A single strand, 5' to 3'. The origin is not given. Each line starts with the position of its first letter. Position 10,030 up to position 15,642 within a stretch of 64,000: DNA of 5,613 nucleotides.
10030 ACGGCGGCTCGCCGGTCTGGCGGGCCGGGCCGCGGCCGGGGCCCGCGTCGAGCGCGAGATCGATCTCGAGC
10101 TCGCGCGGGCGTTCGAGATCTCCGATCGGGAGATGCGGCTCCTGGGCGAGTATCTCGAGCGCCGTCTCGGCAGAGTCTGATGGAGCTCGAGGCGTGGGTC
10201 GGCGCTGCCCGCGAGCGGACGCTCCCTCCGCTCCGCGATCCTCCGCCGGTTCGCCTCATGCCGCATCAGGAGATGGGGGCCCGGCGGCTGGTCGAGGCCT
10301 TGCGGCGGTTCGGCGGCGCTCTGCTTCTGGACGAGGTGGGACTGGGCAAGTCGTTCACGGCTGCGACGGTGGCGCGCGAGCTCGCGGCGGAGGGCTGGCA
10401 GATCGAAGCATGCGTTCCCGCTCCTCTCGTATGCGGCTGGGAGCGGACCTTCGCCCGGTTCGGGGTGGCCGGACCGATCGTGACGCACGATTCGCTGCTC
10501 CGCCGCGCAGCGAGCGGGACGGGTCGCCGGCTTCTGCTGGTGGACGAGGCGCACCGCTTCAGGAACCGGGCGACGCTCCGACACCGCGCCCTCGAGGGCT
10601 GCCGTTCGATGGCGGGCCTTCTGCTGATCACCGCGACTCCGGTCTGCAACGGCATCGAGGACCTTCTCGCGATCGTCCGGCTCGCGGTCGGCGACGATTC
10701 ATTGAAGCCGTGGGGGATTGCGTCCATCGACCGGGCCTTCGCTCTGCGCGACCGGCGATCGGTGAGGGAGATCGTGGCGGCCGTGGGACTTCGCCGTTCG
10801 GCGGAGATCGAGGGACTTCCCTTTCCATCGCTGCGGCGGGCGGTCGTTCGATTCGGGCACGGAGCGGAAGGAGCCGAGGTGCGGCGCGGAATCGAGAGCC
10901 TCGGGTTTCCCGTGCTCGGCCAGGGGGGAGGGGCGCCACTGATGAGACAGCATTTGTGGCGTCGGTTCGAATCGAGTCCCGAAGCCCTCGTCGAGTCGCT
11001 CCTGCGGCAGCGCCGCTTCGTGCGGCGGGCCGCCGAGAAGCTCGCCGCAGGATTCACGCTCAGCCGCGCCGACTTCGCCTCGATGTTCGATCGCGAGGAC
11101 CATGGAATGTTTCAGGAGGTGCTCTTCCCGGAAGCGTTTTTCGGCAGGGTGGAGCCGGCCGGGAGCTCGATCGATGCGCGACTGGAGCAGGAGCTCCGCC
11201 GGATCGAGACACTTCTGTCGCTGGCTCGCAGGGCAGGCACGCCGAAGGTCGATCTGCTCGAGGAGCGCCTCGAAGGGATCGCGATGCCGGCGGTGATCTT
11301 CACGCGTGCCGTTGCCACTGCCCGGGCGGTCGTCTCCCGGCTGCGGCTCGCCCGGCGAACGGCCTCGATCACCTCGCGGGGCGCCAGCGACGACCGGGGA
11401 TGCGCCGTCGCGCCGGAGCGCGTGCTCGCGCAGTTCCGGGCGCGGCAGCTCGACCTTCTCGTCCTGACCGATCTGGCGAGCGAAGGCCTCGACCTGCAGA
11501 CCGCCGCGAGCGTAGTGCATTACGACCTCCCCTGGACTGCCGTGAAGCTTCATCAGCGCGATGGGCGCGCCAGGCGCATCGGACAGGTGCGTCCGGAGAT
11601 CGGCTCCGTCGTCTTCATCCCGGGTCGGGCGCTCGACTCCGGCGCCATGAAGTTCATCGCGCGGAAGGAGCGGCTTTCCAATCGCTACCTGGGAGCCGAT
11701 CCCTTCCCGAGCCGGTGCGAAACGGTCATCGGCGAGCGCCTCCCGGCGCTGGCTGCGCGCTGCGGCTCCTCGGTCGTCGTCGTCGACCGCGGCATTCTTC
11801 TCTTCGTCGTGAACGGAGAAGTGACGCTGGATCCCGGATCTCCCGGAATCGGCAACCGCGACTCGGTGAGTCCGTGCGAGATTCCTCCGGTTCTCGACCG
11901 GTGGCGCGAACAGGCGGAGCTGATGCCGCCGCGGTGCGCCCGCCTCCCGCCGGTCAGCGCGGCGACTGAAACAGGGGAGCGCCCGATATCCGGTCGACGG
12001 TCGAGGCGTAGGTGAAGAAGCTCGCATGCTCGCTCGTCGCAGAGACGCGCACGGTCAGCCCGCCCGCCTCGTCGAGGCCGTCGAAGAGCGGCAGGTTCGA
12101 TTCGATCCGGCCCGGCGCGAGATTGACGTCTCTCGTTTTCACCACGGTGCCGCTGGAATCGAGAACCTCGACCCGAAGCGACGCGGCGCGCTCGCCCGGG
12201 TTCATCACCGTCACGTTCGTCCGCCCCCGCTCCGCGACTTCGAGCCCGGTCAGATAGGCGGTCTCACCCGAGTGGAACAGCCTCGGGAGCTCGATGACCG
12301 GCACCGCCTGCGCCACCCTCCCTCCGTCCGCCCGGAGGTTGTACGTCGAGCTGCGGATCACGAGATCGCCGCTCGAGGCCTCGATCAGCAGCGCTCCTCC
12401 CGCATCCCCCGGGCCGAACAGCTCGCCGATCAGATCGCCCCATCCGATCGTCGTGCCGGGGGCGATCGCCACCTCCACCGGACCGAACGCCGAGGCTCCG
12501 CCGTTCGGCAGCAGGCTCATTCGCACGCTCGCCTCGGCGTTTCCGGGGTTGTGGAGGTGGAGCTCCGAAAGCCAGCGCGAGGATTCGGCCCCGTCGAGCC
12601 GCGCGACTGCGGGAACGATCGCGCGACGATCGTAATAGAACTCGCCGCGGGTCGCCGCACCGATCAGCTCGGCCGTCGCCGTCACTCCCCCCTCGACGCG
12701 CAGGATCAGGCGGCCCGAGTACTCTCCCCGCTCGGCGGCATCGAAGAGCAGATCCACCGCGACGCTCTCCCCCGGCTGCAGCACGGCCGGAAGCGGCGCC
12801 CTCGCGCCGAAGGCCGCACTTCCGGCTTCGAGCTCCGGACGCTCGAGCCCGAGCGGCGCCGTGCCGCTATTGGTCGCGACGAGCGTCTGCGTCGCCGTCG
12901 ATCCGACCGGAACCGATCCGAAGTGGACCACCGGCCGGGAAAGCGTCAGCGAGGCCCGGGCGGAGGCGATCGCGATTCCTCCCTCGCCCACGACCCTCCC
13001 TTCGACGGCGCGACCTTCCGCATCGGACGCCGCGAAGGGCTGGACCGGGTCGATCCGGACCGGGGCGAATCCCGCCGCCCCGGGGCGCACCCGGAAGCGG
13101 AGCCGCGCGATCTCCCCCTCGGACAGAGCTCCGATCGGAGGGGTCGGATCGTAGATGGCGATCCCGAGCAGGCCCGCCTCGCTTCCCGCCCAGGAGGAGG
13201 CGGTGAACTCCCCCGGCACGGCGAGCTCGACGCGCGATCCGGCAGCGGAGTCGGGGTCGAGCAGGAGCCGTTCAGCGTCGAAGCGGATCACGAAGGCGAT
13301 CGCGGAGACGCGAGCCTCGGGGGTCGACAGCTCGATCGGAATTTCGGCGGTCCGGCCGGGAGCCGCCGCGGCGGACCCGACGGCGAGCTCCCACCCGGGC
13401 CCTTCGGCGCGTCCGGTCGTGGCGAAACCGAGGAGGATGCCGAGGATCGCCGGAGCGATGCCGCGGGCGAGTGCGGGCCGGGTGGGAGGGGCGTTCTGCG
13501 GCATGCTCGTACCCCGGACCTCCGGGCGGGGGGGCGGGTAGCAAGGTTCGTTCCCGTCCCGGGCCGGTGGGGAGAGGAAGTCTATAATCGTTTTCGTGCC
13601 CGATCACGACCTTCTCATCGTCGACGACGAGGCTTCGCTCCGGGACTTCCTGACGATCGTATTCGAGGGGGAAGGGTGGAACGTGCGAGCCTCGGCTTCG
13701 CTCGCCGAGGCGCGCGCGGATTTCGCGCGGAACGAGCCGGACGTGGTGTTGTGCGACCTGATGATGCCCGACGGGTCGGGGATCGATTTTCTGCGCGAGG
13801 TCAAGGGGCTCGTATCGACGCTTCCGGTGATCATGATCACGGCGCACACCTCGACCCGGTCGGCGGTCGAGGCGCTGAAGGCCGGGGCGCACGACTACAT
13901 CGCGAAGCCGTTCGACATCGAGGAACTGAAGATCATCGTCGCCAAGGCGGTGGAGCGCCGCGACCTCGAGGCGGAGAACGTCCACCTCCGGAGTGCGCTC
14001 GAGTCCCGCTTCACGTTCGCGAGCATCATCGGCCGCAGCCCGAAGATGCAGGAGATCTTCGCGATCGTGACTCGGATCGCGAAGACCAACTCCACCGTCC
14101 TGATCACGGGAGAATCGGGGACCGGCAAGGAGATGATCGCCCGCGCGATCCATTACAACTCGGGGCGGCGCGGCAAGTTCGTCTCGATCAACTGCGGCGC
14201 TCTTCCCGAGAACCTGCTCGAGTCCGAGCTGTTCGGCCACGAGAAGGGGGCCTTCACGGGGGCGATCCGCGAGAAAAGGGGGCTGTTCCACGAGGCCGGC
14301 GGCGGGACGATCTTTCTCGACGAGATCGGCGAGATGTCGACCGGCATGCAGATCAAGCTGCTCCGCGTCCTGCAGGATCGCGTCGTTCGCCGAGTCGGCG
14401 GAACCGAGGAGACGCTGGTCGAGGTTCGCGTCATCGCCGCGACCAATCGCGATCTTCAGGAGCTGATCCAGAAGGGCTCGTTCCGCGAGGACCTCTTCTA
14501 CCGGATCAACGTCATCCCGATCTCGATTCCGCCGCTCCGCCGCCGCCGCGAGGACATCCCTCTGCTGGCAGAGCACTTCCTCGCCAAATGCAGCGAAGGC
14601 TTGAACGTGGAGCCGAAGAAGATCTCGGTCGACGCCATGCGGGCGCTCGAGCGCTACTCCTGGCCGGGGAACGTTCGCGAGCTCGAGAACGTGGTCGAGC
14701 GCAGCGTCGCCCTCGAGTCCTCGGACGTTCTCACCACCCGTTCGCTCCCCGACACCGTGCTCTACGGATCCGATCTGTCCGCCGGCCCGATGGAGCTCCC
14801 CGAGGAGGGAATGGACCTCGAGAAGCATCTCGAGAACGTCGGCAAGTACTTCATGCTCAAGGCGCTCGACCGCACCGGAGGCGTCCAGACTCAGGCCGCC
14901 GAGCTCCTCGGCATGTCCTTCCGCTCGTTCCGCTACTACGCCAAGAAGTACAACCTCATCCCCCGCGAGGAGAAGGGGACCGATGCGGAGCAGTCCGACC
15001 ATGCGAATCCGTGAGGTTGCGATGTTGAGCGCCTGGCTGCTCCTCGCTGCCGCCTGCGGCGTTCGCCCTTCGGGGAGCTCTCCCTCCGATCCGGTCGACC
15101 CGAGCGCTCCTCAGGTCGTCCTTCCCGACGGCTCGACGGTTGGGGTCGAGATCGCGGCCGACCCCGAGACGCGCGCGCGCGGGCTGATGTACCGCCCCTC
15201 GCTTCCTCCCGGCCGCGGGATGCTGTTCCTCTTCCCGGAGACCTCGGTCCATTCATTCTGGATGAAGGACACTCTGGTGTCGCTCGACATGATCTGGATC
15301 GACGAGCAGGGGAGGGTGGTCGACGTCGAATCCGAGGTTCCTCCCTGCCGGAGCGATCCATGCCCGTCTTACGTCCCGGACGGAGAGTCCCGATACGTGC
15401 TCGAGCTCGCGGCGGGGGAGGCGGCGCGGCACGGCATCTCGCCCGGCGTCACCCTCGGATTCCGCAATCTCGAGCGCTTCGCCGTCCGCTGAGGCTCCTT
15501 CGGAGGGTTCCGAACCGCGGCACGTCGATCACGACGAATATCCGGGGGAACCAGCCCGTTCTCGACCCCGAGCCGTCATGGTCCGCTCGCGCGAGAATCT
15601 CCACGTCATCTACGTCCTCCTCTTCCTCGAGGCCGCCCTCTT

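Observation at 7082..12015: Two-gene MTase-TRD + SNF2-helicase module: candidate minimal DISARM/BREX-like defense system with no nuclease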

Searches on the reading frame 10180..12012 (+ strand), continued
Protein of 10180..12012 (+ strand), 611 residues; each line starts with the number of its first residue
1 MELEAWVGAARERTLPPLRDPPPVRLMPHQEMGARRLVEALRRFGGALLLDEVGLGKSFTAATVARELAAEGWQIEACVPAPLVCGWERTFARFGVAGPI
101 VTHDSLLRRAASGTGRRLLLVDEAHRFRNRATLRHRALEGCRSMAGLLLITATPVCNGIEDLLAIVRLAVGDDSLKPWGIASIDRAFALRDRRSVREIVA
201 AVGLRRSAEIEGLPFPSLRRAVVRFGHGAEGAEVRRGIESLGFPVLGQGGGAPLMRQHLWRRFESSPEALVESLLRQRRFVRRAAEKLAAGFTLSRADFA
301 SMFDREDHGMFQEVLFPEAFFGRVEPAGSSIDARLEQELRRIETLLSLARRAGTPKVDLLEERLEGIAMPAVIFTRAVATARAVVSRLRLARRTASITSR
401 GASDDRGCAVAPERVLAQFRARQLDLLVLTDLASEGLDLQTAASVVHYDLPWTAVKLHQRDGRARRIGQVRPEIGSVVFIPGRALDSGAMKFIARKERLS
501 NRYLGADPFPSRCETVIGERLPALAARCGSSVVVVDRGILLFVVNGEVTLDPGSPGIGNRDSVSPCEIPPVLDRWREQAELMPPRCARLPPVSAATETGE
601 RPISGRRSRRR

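Call 62: fold_search(model_id=the predicted structure, library=pdb)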
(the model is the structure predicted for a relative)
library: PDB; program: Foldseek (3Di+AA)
matches with E <= 10: 1582; with E <= 0.001: 673
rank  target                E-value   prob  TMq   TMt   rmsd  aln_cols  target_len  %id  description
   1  9b1d_A                3.5e-18  1.00  0.53  0.46  31.2       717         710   14  Cryo-EM structure of native SWR1 bound to DNA (composite structure) (released 2024-10-09)
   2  9n6h_K                7.5e-18  1.00  0.52  0.41  10.4       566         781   17  2.54 A S.cerevisiae Chd1[L886G/L889G/L891G]-nucleosome 1:1 complex (released 2025-06-11)
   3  9ca7_A                9.4e-18  1.00  0.54  0.45  26.2       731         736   15  Cryo-EM structure of human SRCAP-nucleosome complex in the fully-engaged state (composite structure) (released 2025-06-18)
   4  9jao_C                1.2e-17  1.00  0.51  0.51   8.8       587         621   14  The structure of SMARCAD1 bound to the hexasome in the presence of ADP-BeFx (released 2025-04-30)
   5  9hwg_b                1.8e-17  1.00  0.48  0.56  12.9       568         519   15  Structure of the transcribing Pol II-TCR-RECQL5 complex (released 2025-07-16)
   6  7zke_E                2.2e-17  1.00  0.50  0.20  14.8       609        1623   15  Mot1:TBP:DNA - pre-hydrolysis state (released 2023-04-26)
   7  9n6k_K                2.6e-17  1.00  0.51  0.33  10.2       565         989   16  2.88 A S.cerevisiae Chd1[L886G/L889G/L891G]-nucleosome 2:1 complex with DNA-binding domain (released 2025-06-11)
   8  9jnu_K                3.8e-17  1.00  0.51  0.59   9.8       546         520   15  Structure of isw1-nucleosome complex in ADP state (released 2025-04-09)
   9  8atf_G                4.3e-17  1.00  0.51  0.69   9.7       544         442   16  Nucleosome-bound Ino80 ATPase (released 2022-12-14)
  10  8v4y_W                5.0e-17  1.00  0.51  0.68   9.3       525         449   15  Cryo-EM structure of singly-bound SNF2h-nucleosome complex with SNF2h at inactive SHL2 (conformation 1) (released 2024-03-20)
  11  9gd3_W                5.3e-17  1.00  0.53  0.38   9.0       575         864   17  Structure of a mononucleosome bound by one copy of Chd1 with the DBD on the exit-side DNA. (released 2024-09-18)
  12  9cab_A                7.3e-17  1.00  0.52  0.46  26.4       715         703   15  Cryo-EM structure of human SRCAP-nucleosome complex in the encounter state (composite structure) (released 2025-06-18)
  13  9ear_W                1.6e-16  1.00  0.50  0.47   9.7       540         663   17  CHD1-nucleosome complex (closed state) (released 2025-05-07)
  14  7oob_b                1.6e-16  1.00  0.49  0.57  10.7       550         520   15  Pol II-CSB-CSA-DDB1-UVSSA-ADPBeF3 (Structure2) (released 2021-10-13)
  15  9b1e_A                1.6e-16  1.00  0.52  0.45  30.4       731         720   14  Cryo-EM structure of native SWR1 bound to nucleosome (composite structure) (released 2024-10-09)
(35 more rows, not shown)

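Call 63: search_protein_families(library=pfam, proteins=[L001:6921-7355:+, L006:7002-7436:+, L044:2859-3293:+, L001:11441-11992:+, L008:11441-12148:+], max_evalue=10)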
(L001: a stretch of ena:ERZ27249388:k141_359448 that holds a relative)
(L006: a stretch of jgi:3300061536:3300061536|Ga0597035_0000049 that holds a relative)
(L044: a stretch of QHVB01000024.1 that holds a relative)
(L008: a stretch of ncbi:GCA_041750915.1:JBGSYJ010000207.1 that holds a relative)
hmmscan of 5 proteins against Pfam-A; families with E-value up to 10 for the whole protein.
L001:6921-7355:+ (145 aa): 0 families

L006:7002-7436:+ (145 aa): 1 family
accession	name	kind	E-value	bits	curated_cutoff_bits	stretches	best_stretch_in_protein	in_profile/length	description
PF07862.16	Nif11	-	0.051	14.3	23.8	1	7-27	23-43/48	Nif11 domain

L044:2859-3293:+ (145 aa): 0 families

L001:11441-11992:+ (184 aa): 0 families

L008:11441-12148:+ (236 aa): 1 family
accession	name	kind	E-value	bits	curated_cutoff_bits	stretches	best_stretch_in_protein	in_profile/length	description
PF09098.15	Dehyd-heme_bind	-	0.22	11.6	25.2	1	2-86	16-99/167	Quinohemoprotein amine dehydrogenase A, alpha subunit, haem binding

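Call 82: search_protein_families(library=pfam, proteins=[L044:7465-8103:+, L056:7555-8292:+, L084:7552-8478:+, L087:7486-8361:+, L060:7537-8511:+, L069:7579-8322:+, L083:7474-8382:+, L088:7741-8160:+], max_evalue=1)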
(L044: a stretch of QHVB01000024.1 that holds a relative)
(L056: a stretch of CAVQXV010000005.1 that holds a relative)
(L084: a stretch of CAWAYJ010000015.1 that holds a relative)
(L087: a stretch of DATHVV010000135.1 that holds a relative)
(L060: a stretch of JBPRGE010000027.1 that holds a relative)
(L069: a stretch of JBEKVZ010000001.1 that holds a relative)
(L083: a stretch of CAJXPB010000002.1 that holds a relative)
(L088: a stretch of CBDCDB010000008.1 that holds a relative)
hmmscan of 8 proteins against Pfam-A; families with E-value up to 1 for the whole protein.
L044:7465-8103:+ (213 aa): 0 families

L056:7555-8292:+ (246 aa): 0 families

L084:7552-8478:+ (309 aa): 2 families
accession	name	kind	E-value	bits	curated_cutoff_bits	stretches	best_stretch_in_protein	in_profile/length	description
PF24740.1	DUF7691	-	0.15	12.6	27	1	222-273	31-82/204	Domain of unknown function (DUF7691)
PF07638.17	Sigma70_ECF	-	0.24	11.7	21.1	1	33-69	125-161/185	ECF sigma factor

L087:7486-8361:+ (292 aa): 0 families

L060:7537-8511:+ (325 aa): 0 families

L069:7579-8322:+ (248 aa): 1 family
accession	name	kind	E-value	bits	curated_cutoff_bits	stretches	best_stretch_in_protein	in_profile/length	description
PF10025.14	DUF2267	-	0.023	15.4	29.8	1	119-198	41-115/122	Uncharacterized conserved protein (DUF2267)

L083:7474-8382:+ (303 aa): 1 family
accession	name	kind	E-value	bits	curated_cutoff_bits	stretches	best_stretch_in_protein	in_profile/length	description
PF06584.18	DIRP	-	0.17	12.4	27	0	14-34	40-60/108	DIRP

L088:7741-8160:+ (140 aa): 1 family
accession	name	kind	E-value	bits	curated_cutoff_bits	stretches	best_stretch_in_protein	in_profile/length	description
PF16461.11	Phage_TTP_12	-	0.26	11.7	26.1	1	57-84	73-100/135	Lambda phage tail tube protein, TTP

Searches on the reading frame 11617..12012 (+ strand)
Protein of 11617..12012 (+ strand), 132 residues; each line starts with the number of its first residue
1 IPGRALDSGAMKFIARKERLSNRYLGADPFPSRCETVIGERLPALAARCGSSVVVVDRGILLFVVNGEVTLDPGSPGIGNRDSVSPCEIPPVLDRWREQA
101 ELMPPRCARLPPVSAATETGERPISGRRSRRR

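Call 63: search_protein_families(library=pfam, proteins=[window:11617-12012:+], max_evalue=10)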
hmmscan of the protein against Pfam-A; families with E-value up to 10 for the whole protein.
window:11617-12012:+ (132 aa): 0 families

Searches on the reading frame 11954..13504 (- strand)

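Call 4: search_protein_families(library=pfam, proteins=[window:11954-13504:-], max_evalue=0.01)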
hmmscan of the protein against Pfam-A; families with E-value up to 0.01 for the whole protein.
window:11954-13504:- (516 aa): 7 families
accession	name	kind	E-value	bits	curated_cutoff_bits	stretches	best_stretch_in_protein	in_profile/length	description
PF22544.2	HYDIN_VesB_CFA65-like_Ig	-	3.3e-12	47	25.5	1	185-277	2-94/100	HYDIN/CFA65/VesB-like, Ig-like domain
PF15780.11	ASH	-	1.3e-07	32.1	27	1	189-271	6-91/98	Abnormal spindle-like microcephaly-assoc'd, ASPM-SPD-2-Hydin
PF18986.5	DUF5719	-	2.3e-07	30.7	26.2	1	425-491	62-129/319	Family of unknown function (DUF5719)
PF22073.2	Cep192_D4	-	2.9e-05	24.7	35.5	1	186-282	4-109/112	Cep192 domain 4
PF00963.24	Cohesin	-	0.00022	21.9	24.1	1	39-150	2-113/139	Cohesin domain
PF22067.2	Cep192_D3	-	0.00052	20.5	27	0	193-268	9-82/99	Cep192 domain 3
PF13860.13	FlgD_ig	-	0.0053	17.1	27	0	426-490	7-76/79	FlgD Ig-like domain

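Call 5: search_protein_families(library=padloc, proteins=[window:11954-13504:-], max_evalue=0.01)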
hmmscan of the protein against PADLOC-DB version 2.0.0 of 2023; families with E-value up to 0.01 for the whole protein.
window:11954-13504:- (516 aa): 0 families

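Call 9: search_protein_families(library=ncbifam, proteins=[window:11954-13504:-], max_evalue=0.01)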
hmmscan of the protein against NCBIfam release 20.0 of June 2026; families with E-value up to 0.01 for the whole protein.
window:11954-13504:- (516 aa): 1 family
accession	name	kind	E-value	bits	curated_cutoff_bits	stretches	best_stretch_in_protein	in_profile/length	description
NF012200.0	choice_anch_D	domain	9.1e-14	51.9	45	1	177-266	8-99/108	choice-of-anchor D domain-containing protein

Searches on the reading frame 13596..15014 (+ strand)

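Call 21: search_protein_families(library=pfam, proteins=[window:13596-15014:+], max_evalue=0.001)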
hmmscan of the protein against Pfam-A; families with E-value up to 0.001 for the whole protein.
window:13596-15014:+ (472 aa): 10 families
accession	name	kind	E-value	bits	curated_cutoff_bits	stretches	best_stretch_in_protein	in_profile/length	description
PF00158.32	Sigma54_activat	-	8.1e-72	240.8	20.2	1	144-309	1-167/168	Sigma-54 interaction domain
PF00072.30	Response_reg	-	1.1e-28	100.1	30.2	1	7-114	2-109/111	Response regulator receiver domain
PF25601.1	AAA_lid_14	-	2e-27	95.3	27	1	315-391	1-77/87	AAA+ ATPase lid domain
PF14532.12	Sigma54_activ_2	-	6.1e-21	75.5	25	1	145-314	1-138/138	Sigma-54 interaction domain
PF02954.25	HTH_8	-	2e-09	37.5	22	1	412-452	2-42/42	Bacterial regulatory protein, Fis family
PF07728.20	AAA_5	-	6.3e-08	33.1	22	1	168-285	2-123/139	AAA domain (dynein-related subfamily)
PF00004.35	AAA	-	2.1e-07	31.9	21.2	1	168-293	1-116/131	ATPase family associated with various cellular activities (AAA)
PF13191.12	AAA_16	-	3.1e-05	25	32.6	1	145-203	3-63/167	AAA ATPase domain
PF07724.20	AAA_2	-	0.00024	21.6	27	1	166-293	4-133/166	AAA domain (Cdc48 subfamily)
PF20720.3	nSTAND3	-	0.00034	20.8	27.2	1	155-193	7-45/155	Novel STAND NTPase 3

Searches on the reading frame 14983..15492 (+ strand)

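Call 21: search_protein_families(library=pfam, proteins=[window:14983-15492:+], max_evalue=0.001)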
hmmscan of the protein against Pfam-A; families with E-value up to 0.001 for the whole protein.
window:14983-15492:+ (169 aa): 1 family
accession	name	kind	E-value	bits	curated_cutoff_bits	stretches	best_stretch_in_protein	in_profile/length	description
PF02643.20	DUF192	-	6.2e-34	116.4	27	1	54-158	2-94/96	Uncharacterized ACR, COG1430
